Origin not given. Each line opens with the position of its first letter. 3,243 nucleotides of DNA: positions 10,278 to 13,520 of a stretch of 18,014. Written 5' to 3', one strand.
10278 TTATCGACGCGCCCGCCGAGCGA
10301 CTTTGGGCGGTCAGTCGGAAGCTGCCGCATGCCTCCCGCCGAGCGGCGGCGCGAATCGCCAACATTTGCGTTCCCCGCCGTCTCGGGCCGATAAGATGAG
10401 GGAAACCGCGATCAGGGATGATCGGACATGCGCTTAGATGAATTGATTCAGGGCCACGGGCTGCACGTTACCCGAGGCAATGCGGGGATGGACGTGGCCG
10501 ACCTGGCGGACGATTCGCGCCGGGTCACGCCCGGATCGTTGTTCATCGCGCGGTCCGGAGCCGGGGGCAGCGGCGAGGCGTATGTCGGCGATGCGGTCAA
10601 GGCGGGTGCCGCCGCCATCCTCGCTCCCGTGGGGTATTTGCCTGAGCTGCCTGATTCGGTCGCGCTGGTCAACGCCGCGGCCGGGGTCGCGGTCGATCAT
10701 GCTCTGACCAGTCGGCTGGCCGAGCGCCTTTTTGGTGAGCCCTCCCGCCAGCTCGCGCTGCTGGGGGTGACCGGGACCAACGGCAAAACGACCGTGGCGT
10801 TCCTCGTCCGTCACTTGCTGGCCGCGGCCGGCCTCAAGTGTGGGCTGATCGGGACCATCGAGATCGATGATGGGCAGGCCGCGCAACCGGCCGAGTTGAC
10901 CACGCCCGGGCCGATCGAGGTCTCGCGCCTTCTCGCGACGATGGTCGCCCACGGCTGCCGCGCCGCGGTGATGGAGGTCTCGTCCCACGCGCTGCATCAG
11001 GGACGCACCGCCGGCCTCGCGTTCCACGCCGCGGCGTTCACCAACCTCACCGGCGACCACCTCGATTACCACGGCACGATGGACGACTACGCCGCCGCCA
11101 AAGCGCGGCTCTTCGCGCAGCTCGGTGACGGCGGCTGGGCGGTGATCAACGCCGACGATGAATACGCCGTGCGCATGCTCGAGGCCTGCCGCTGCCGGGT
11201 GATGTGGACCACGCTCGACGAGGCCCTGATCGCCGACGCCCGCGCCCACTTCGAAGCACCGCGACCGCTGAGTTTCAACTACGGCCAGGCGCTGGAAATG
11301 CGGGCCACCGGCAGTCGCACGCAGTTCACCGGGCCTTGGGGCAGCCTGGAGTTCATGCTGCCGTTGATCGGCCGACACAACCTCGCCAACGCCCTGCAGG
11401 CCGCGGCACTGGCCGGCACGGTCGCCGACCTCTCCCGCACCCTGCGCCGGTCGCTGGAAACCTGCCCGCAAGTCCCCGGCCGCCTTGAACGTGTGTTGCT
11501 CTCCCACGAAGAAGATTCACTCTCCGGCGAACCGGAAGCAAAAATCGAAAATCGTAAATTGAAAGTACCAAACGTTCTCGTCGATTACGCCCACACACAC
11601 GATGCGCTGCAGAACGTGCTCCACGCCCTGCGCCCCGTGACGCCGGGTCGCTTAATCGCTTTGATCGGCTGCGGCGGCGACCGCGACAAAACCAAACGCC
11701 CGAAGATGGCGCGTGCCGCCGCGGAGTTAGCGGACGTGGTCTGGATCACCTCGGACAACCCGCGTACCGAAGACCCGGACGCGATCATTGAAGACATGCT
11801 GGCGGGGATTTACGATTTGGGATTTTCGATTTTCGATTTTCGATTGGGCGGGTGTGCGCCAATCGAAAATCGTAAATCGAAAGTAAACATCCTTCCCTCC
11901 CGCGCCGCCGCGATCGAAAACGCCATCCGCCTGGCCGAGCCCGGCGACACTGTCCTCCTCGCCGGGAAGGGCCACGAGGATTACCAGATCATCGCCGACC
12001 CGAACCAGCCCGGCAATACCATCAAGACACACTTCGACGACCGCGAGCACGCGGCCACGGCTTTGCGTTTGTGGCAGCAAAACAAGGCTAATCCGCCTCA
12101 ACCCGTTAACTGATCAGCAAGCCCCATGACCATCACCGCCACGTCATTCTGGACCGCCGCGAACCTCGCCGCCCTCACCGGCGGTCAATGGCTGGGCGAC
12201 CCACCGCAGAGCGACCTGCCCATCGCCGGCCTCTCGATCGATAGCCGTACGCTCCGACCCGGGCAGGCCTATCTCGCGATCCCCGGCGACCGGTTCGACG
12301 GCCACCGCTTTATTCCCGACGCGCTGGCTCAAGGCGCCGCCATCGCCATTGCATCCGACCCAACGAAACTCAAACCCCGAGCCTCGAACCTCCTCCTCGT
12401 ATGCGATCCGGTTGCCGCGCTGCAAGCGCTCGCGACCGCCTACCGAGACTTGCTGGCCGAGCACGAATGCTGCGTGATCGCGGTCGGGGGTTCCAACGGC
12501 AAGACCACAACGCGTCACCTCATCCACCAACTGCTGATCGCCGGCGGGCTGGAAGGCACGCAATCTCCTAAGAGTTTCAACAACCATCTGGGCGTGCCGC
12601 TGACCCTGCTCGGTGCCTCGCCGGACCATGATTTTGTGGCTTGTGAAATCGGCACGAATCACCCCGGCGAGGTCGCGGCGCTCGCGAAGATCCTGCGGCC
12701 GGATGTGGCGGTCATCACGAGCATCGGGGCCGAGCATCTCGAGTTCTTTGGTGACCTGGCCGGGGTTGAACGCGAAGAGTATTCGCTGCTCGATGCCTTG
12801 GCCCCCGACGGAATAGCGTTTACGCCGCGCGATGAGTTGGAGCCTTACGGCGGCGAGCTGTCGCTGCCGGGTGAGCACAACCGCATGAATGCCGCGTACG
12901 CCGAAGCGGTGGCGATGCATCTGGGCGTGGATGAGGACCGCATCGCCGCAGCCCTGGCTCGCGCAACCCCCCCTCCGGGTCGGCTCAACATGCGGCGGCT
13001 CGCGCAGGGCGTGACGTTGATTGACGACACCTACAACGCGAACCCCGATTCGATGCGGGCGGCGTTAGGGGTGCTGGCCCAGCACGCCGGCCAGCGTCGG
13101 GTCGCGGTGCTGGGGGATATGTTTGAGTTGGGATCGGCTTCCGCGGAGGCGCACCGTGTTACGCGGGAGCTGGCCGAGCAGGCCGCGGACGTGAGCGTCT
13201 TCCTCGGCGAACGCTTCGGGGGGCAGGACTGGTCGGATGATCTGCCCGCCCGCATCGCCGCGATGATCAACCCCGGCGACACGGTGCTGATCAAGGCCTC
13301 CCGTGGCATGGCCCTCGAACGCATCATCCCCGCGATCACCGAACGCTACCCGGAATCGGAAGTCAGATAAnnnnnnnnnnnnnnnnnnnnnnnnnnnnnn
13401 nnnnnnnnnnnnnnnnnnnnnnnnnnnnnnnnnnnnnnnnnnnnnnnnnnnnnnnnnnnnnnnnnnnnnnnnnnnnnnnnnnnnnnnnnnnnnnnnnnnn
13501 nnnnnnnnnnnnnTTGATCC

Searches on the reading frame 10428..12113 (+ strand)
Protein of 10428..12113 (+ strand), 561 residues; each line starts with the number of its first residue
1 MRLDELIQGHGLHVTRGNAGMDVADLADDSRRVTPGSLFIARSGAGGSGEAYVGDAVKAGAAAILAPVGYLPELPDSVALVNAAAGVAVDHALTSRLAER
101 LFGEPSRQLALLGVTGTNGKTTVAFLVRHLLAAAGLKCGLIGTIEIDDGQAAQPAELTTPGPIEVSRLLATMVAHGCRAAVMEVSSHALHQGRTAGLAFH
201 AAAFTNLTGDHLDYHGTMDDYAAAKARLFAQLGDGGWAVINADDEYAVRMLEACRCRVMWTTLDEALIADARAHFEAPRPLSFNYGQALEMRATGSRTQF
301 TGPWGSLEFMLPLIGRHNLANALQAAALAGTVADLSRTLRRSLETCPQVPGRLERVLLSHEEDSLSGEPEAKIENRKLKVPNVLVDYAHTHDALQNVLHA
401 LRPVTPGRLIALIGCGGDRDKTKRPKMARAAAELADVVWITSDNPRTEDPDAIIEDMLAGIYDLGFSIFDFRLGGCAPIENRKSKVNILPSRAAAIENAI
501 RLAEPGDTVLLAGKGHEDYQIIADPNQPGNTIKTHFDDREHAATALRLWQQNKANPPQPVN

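Call 11: search_protein_families(library=pfam, proteins=[window:10428-12113:+], max_evalue=0.01)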
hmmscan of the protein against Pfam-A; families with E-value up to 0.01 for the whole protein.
window:10428-12113:+ (561 aa): 3 families
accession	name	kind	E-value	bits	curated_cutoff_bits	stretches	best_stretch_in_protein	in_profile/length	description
PF08245.18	Mur_ligase_M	-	1.9e-50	172.1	24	1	114-329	1-200/200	Mur ligase middle domain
PF02875.26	Mur_ligase_C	-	5.3e-29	102.1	28.4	1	382-515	13-127/127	Mur ligase, glutamate ligase domain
PF01225.30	Mur_ligase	-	0.0061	17.3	21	0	29-65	8-49/95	Mur ligase family, catalytic domain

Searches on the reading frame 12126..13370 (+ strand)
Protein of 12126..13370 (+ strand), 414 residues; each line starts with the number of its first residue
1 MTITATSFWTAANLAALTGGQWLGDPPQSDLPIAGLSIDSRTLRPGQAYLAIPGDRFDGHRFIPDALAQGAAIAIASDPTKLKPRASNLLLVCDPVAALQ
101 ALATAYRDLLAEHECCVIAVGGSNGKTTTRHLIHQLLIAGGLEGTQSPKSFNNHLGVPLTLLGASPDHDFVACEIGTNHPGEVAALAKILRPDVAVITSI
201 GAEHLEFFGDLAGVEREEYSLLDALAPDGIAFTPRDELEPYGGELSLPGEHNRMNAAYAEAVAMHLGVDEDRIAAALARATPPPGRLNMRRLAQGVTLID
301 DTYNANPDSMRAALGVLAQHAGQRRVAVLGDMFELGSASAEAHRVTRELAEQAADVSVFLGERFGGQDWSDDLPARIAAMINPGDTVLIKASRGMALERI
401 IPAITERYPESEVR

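Call 11: search_protein_families(library=pfam, proteins=[window:12126-13370:+], max_evalue=0.01)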
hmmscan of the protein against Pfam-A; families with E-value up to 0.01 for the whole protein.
window:12126-13370:+ (414 aa): 3 families
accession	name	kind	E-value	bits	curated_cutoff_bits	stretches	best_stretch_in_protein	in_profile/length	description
PF08245.18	Mur_ligase_M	-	2.3e-27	96.7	24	1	120-237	1-125/200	Mur ligase middle domain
PF02875.26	Mur_ligase_C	-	7.1e-16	59.6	28.4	1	285-393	1-104/127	Mur ligase, glutamate ligase domain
PF01225.30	Mur_ligase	-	2.3e-11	44.4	21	1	33-99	2-87/95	Mur ligase family, catalytic domain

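Call 71: find_encoding_contigs(protein=window:12126-13370:+, flank=10000, max_places=10)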
Protein window:12126-13370:+ (414 aa): 2 contigs read that carry it; 1 place shown.
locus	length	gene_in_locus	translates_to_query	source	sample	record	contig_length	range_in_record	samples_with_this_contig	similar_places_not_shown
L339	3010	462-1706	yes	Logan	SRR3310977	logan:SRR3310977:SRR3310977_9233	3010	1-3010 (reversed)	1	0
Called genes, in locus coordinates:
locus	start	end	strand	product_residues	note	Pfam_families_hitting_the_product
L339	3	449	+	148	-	?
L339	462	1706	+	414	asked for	PF01225:Mur_ligase, PF08245:Mur_ligase_M, PF02875:Mur_ligase_C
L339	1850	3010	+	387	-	?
